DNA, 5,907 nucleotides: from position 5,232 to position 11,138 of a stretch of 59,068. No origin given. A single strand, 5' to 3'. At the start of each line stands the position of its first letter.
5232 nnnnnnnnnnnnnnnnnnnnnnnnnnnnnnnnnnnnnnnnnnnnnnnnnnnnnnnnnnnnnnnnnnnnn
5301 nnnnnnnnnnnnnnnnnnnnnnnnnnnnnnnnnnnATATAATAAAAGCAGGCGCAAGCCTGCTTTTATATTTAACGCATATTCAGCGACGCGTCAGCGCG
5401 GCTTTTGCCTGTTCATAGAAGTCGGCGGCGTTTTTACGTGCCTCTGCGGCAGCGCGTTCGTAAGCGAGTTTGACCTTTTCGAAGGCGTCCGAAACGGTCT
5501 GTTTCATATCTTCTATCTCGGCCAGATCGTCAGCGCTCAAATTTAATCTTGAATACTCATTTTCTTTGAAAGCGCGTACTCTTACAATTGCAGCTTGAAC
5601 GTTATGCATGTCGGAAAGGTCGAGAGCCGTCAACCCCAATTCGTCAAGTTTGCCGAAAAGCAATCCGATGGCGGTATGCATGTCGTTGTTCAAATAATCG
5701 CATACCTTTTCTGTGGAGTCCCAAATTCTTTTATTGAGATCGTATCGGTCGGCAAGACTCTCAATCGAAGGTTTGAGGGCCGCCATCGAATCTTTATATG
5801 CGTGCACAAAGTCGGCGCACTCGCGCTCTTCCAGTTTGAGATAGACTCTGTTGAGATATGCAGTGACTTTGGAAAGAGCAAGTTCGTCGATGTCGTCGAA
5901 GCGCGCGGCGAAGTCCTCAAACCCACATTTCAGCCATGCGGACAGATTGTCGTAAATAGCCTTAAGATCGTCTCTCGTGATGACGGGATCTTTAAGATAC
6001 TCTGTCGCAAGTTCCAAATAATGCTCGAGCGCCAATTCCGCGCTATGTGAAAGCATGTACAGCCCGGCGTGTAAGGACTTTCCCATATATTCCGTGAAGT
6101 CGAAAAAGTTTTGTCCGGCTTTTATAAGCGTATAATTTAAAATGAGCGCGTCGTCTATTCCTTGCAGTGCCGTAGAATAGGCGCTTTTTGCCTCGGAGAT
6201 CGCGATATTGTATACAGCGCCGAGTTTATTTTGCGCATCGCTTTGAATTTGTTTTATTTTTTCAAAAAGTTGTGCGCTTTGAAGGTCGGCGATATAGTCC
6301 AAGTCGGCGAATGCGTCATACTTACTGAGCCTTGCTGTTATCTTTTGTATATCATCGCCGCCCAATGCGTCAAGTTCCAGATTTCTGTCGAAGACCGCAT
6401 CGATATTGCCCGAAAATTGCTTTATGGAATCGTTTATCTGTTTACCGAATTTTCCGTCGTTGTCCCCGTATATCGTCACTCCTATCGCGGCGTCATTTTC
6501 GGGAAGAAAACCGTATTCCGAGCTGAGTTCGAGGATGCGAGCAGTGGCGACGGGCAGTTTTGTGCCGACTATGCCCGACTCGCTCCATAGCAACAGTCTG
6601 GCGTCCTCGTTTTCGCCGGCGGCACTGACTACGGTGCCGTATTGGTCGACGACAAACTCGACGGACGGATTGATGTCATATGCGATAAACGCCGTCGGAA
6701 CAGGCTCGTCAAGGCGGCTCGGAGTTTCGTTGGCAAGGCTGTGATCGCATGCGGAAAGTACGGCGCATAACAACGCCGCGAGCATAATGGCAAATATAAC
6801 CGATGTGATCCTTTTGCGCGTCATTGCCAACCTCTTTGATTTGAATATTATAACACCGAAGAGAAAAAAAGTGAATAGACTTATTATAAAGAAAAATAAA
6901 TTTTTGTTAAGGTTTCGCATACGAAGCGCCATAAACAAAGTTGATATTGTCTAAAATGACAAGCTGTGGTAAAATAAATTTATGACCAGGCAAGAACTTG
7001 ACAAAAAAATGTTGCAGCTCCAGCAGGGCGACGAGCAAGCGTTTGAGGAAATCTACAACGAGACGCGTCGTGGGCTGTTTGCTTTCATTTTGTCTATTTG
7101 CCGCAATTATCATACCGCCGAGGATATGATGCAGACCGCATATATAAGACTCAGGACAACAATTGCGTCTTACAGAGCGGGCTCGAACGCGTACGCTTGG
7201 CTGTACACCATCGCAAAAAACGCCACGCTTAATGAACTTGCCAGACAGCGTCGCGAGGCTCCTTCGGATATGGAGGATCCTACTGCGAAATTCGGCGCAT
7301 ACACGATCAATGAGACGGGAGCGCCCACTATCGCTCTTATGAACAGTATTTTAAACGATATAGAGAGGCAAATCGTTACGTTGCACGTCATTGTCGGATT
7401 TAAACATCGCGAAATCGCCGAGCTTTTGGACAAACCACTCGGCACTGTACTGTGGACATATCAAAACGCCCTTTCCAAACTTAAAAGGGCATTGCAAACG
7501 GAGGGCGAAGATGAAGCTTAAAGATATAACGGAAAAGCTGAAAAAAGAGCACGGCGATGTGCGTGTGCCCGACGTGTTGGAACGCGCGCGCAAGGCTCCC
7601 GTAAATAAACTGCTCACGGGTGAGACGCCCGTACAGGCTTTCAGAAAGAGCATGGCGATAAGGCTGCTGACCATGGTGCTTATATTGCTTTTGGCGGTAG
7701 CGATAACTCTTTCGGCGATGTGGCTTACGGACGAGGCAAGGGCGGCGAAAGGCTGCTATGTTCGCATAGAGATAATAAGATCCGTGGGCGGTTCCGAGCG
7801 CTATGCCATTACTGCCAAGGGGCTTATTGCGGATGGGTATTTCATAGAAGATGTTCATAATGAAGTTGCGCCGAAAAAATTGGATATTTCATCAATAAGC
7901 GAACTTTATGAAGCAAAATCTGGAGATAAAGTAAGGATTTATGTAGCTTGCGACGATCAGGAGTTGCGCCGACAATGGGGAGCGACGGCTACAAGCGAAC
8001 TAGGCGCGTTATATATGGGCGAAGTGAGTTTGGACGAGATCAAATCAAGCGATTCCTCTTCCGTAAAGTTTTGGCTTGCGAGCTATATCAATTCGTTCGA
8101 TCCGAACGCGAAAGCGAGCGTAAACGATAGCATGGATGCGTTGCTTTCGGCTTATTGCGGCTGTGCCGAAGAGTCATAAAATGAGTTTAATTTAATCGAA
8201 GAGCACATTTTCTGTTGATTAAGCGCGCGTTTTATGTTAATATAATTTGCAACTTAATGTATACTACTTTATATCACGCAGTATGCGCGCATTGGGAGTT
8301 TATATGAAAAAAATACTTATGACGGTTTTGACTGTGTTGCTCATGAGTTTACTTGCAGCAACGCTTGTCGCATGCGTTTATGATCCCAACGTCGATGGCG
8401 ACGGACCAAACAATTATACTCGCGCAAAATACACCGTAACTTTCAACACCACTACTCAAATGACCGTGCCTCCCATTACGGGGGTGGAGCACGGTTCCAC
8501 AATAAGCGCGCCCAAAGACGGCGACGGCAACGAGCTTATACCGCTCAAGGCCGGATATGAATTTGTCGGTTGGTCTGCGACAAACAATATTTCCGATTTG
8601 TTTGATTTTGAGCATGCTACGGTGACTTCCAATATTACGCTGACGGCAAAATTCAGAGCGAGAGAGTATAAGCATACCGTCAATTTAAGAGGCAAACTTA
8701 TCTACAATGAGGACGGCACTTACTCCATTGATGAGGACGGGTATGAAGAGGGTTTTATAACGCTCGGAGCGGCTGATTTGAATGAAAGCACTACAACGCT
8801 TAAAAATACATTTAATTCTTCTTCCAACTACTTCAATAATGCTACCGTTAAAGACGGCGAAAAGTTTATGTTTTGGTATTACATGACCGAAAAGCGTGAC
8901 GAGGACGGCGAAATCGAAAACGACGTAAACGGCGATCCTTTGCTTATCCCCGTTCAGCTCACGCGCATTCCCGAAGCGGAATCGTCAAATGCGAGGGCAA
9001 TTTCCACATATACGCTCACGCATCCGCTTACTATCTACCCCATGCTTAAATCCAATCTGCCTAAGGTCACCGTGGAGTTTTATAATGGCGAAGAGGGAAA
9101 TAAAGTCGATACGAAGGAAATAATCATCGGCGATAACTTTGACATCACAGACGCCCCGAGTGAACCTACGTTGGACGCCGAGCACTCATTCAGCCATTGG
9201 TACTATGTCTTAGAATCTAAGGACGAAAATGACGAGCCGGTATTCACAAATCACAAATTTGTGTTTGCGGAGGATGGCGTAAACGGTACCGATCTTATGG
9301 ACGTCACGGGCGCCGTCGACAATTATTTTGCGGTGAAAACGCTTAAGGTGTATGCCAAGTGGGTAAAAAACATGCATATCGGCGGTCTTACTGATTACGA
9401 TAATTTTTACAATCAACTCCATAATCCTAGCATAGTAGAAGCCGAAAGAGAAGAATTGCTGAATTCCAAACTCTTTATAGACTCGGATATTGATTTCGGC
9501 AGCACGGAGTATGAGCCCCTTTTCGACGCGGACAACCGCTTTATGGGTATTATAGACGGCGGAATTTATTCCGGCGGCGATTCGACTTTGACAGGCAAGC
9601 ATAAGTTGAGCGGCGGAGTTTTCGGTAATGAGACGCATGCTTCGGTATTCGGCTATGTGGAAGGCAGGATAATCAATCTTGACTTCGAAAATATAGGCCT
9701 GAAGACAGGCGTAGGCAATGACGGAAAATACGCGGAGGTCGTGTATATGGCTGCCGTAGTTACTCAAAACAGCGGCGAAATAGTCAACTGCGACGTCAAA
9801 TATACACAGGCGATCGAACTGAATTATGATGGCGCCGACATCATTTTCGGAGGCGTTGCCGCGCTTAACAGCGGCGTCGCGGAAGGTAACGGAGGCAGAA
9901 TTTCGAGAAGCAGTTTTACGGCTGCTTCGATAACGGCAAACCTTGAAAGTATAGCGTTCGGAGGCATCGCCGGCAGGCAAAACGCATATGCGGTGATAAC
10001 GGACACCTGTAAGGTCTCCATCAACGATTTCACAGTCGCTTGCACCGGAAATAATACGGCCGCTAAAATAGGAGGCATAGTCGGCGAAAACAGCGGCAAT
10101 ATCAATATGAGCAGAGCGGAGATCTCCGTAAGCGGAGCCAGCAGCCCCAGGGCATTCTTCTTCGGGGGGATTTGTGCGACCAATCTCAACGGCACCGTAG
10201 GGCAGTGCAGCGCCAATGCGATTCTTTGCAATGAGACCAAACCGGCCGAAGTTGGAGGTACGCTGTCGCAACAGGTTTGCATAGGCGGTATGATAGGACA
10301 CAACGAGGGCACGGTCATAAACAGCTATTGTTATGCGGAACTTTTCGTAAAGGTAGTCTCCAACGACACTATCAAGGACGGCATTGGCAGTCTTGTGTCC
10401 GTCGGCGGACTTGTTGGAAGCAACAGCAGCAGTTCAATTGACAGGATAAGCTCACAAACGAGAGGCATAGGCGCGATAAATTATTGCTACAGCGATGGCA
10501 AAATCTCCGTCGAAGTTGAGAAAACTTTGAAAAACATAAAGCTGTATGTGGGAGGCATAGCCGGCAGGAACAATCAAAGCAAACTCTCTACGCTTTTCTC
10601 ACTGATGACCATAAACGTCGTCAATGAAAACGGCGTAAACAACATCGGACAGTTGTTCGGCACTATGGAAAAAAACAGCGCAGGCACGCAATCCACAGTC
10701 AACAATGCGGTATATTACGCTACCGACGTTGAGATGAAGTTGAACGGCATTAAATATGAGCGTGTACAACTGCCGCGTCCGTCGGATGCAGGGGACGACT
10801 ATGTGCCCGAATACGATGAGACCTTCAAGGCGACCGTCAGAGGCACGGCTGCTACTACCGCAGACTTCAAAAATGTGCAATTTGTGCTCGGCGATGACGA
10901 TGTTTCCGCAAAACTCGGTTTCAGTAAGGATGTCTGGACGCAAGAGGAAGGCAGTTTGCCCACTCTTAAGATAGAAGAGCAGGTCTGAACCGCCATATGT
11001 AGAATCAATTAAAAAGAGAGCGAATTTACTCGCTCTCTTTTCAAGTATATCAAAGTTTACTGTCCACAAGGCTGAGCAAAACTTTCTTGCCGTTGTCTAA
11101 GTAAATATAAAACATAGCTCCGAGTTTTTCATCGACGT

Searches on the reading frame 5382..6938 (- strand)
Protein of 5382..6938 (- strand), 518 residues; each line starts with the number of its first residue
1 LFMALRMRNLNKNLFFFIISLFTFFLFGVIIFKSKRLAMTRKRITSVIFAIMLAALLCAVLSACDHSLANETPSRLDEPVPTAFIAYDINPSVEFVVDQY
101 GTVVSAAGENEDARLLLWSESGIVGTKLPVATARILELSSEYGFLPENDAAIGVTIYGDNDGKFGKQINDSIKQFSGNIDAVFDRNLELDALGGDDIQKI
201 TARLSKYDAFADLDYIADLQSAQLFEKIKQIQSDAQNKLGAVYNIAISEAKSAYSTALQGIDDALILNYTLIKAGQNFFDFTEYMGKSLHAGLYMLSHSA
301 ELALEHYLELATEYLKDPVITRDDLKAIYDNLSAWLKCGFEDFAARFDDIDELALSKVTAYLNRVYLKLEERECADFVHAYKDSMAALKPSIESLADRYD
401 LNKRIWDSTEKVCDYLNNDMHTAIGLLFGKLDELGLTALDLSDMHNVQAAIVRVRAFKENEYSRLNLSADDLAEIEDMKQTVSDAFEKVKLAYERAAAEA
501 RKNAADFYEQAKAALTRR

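Call 20: search_protein_families(library=pfam, proteins=[window:5382-6938:-], max_evalue=0.00001)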
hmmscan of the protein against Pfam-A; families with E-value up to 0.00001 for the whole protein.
window:5382-6938:- (518 aa): 1 family
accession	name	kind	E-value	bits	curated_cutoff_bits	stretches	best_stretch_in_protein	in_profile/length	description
PF23750.1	RsgI_M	-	2.6e-15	57.6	25.3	1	83-176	2-96/133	Anti-sigma factor RsgI-like central domain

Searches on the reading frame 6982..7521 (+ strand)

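Call 20: search_protein_families(library=pfam, proteins=[window:6982-7521:+], max_evalue=0.00001)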
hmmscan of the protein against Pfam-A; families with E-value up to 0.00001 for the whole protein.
window:6982-7521:+ (179 aa): 2 families
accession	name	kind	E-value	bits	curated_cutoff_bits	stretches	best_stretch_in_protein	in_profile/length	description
PF04542.20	Sigma70_r2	-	4.9e-13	49.1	24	1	25-91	2-70/71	Sigma-70 region 2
PF08281.18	Sigma70_r4_2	-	2.4e-07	30.7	25.7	1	124-165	11-52/54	Sigma-70, region 4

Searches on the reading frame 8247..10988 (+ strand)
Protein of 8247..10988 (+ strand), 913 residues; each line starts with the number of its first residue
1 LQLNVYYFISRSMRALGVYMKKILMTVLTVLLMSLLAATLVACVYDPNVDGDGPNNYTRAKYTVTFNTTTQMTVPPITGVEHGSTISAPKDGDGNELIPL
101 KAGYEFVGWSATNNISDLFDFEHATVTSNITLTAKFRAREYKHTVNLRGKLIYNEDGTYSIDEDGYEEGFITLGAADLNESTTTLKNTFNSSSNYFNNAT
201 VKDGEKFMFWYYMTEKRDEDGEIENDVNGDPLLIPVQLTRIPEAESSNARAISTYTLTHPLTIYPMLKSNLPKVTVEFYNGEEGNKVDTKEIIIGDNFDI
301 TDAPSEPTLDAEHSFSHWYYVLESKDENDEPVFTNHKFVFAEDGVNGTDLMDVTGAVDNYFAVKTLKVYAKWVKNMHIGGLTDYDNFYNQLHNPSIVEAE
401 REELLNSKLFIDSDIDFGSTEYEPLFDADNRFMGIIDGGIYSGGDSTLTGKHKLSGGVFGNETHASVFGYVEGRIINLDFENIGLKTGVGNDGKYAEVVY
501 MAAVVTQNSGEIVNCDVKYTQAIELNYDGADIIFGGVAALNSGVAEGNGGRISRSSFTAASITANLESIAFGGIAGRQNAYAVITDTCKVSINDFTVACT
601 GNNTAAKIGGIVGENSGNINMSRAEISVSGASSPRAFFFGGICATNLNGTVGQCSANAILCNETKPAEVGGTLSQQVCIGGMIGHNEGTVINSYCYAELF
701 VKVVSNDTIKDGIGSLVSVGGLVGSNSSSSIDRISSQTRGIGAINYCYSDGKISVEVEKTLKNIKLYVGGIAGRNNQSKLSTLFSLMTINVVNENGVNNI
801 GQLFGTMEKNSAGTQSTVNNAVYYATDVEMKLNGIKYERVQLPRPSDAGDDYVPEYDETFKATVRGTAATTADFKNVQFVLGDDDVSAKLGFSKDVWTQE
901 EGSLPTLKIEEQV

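Call 20: search_protein_families(library=pfam, proteins=[window:8247-10988:+], max_evalue=0.00001)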
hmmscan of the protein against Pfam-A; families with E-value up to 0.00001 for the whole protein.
window:8247-10988:+ (913 aa): 1 family
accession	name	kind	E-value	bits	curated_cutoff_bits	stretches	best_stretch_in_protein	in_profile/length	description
PF09479.16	Flg_new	-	1.5e-09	38.2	27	1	62-135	1-65/65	Listeria-Bacteroides repeat domain (List_Bact_rpt)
